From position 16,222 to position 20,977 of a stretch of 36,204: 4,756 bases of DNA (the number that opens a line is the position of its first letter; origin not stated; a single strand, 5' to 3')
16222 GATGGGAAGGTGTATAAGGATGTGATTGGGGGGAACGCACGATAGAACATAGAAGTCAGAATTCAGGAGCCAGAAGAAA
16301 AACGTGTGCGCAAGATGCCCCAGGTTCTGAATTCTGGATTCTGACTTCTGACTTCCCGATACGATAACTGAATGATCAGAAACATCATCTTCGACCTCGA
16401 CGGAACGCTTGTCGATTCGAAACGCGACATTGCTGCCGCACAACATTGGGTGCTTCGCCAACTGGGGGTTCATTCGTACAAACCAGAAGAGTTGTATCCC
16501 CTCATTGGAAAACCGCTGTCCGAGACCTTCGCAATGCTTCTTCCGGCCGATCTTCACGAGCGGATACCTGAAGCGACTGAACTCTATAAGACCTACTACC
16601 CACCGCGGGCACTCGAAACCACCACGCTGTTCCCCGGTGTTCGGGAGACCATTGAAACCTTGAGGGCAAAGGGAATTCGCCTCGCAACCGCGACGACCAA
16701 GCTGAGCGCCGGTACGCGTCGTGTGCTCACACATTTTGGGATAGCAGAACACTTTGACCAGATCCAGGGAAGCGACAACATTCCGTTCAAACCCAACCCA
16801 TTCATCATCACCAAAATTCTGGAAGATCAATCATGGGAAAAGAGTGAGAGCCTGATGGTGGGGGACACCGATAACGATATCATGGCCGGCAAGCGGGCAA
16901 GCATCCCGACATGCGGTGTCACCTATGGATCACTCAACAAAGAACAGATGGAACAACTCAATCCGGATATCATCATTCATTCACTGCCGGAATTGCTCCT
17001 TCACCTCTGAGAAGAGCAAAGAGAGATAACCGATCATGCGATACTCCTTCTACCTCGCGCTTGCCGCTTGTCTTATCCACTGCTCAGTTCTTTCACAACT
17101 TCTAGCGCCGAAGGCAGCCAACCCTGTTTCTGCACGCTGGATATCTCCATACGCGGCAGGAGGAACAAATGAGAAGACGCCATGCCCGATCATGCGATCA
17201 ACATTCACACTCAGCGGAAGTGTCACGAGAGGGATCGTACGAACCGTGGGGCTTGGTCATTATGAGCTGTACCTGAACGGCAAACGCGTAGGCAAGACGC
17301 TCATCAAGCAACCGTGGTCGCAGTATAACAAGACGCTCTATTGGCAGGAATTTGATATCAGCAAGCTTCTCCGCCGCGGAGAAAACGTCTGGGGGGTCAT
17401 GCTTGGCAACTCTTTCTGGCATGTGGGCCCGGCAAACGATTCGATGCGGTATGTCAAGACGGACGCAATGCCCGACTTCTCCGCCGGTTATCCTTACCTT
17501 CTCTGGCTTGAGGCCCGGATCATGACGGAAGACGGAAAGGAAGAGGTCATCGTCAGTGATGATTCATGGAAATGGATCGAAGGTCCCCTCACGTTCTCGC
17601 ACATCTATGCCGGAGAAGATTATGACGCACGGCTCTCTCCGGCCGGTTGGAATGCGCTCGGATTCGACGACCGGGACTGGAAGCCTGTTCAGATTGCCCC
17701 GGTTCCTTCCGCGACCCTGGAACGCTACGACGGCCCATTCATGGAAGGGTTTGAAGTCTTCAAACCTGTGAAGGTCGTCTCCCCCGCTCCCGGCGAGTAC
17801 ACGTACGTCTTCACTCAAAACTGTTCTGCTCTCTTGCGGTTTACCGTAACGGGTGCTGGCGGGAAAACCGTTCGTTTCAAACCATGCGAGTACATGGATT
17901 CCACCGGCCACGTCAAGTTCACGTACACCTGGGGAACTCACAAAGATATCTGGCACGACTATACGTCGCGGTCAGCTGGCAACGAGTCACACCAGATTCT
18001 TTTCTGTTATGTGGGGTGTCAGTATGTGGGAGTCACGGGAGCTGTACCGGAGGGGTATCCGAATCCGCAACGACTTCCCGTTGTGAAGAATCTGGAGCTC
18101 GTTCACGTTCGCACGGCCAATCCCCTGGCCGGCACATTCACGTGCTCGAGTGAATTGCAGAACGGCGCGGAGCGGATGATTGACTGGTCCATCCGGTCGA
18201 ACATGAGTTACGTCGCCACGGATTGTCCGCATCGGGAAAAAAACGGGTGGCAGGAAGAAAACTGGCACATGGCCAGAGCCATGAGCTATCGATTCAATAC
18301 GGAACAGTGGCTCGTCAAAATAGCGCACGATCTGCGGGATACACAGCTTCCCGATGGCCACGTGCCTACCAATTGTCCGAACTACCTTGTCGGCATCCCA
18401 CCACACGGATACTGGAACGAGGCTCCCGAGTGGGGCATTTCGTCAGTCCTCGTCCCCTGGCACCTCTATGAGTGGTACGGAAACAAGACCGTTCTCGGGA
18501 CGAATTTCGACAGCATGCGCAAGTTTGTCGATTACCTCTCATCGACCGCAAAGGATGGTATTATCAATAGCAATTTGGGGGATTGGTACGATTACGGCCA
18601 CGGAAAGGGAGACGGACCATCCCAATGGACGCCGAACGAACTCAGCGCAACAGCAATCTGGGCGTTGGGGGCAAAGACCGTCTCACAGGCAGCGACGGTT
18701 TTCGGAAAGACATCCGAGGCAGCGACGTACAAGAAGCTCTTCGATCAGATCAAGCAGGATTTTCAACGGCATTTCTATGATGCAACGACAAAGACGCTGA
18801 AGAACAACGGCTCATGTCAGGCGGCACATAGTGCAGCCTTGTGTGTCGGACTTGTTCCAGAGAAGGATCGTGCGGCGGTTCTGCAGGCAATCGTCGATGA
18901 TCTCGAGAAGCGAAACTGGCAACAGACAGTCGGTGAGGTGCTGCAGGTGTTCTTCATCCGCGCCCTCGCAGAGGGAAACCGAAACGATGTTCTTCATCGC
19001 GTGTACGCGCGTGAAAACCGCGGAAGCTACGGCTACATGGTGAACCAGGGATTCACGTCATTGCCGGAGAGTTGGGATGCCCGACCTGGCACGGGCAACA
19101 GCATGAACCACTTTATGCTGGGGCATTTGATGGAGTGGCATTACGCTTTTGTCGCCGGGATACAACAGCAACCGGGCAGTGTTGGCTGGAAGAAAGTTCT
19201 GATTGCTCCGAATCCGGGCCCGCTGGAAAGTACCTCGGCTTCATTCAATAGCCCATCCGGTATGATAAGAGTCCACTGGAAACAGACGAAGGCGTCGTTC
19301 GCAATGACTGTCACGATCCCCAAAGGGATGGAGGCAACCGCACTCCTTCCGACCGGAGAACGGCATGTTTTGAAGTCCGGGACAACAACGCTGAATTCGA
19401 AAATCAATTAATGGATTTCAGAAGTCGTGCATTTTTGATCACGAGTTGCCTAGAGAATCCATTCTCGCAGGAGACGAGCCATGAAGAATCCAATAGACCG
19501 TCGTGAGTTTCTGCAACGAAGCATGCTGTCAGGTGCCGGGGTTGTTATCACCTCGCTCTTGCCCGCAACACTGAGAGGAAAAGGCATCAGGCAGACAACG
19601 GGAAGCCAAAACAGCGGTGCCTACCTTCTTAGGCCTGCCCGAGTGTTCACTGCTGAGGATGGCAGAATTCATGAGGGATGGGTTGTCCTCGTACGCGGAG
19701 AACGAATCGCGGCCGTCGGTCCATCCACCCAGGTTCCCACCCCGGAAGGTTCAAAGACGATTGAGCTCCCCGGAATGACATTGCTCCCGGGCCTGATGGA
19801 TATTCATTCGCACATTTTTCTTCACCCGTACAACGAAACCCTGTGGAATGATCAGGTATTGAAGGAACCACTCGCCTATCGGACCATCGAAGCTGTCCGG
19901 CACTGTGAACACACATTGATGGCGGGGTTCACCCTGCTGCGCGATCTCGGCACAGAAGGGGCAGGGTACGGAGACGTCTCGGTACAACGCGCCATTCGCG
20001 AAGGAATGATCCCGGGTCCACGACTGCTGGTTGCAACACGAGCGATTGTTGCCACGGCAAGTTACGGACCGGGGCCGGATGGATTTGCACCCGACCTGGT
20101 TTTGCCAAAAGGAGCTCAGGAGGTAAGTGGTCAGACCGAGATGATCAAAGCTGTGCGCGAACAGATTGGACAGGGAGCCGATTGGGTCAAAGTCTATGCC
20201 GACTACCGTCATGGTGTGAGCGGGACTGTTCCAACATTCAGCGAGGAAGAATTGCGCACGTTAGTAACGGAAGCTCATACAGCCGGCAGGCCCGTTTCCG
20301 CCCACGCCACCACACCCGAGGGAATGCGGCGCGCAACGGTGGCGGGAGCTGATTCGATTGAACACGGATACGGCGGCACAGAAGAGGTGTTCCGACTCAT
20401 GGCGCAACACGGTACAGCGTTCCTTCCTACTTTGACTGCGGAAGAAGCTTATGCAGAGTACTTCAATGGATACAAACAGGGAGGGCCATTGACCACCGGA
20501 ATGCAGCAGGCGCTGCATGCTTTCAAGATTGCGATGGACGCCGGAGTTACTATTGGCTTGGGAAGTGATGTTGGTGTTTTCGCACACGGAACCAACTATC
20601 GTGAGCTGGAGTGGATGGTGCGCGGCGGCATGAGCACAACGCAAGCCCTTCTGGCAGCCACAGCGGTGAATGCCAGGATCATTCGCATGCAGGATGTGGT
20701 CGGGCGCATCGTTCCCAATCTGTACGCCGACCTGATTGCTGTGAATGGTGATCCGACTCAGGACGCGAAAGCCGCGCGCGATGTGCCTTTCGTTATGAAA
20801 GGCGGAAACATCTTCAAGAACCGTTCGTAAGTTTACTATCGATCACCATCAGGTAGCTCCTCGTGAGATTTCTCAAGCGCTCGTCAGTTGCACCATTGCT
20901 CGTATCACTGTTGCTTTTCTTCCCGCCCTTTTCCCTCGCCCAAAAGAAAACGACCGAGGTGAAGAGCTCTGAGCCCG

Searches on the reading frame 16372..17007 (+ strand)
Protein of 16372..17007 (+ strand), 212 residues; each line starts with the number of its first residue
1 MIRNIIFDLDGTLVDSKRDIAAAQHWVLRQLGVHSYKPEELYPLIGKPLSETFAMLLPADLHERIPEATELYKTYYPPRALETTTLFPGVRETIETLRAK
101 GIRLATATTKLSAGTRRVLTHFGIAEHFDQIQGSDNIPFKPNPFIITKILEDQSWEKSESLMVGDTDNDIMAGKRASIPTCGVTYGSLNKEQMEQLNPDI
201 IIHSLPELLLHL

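Call 69: search_protein_families(library=pfam, proteins=[window:16372-17007:+], max_evalue=0.000001)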
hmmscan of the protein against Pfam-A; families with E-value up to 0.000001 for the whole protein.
window:16372-17007:+ (212 aa): 4 families
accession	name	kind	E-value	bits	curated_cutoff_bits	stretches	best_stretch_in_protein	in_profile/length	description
PF13419.12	HAD_2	-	6.7e-41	140.8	23.8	1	5-183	1-178/178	Haloacid dehalogenase-like hydrolase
PF00702.32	Hydrolase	-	2.1e-25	90.7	26.4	1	2-176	1-190/191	haloacid dehalogenase-like hydrolase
PF13242.12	Hydrolase_like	-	2.8e-13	50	22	1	140-208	4-75/75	HAD-hyrolase-like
PF12710.13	HAD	-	9.2e-10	39.7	27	1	5-171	1-186/189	haloacid dehalogenase-like hydrolase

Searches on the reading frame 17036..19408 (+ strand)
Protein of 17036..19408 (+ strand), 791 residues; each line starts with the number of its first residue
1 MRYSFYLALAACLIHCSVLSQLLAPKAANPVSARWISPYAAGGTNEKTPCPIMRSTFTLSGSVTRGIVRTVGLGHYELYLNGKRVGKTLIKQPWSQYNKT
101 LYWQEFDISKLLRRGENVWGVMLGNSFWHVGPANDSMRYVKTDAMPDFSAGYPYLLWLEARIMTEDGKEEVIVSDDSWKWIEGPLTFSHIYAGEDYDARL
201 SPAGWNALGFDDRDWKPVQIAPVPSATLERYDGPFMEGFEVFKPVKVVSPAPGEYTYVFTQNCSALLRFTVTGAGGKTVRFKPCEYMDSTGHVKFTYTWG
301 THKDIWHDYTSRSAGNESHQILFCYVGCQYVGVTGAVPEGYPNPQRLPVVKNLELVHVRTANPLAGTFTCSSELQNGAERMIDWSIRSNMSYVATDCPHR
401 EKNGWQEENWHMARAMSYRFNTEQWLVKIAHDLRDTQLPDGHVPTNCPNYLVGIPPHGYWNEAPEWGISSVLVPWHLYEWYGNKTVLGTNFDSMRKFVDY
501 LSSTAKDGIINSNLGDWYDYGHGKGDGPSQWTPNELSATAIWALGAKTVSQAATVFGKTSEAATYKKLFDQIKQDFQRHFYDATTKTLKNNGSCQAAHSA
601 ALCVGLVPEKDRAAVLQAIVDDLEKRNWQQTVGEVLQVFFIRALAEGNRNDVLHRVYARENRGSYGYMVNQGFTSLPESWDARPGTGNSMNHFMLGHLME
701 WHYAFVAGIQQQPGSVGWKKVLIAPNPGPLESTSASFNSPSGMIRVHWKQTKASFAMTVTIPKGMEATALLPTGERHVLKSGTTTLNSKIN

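Call 69: search_protein_families(library=pfam, proteins=[window:17036-19408:+], max_evalue=0.000001)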
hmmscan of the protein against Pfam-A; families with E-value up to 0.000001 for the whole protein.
window:17036-19408:+ (791 aa): 4 families
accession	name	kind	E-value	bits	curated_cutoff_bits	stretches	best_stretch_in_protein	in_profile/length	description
PF17389.8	Bac_rhamnosid6H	-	8.7e-77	259.1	24.5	1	365-705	3-338/339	Bacterial alpha-L-rhamnosidase 6 hairpin glycosidase domain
PF08531.16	Bac_rhamnosid_N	-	3.7e-41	141.2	25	1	63-232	3-164/172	Alpha-L-rhamnosidase N-terminal domain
PF17390.7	Bac_rhamnosid_C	-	5e-16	58.7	22.1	1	708-781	1-73/78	Bacterial alpha-L-rhamnosidase C-terminal domain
PF05592.18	Bac_rhamnosid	-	2.7e-07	30.9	22.2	0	252-345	5-94/102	Bacterial alpha-L-rhamnosidase concanavalin-like domain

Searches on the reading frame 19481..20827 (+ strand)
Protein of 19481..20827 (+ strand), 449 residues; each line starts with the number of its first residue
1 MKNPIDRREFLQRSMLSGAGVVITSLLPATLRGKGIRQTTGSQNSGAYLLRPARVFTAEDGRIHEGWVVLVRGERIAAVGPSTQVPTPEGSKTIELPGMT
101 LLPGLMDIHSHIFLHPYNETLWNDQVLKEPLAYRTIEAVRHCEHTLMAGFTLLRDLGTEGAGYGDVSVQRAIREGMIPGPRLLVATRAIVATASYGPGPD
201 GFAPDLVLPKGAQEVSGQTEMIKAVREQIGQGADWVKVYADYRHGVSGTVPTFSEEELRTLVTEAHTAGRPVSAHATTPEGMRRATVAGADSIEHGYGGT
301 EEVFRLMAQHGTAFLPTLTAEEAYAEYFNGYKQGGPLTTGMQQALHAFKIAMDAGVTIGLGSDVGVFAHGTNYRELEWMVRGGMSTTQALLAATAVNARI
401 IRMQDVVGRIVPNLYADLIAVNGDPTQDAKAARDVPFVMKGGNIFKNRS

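Call 69: search_protein_families(library=pfam, proteins=[window:19481-20827:+], max_evalue=0.000001)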
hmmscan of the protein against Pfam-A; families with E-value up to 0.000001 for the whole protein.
window:19481-20827:+ (449 aa): 2 families
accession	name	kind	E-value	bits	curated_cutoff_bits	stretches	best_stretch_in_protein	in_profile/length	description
PF01979.26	Amidohydro_1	-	2.2e-33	116.4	25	1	100-443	1-343/345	Amidohydrolase family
PF07969.17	Amidohydro_3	-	2.3e-12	47.6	29.7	1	240-430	253-453/472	Amidohydrolase family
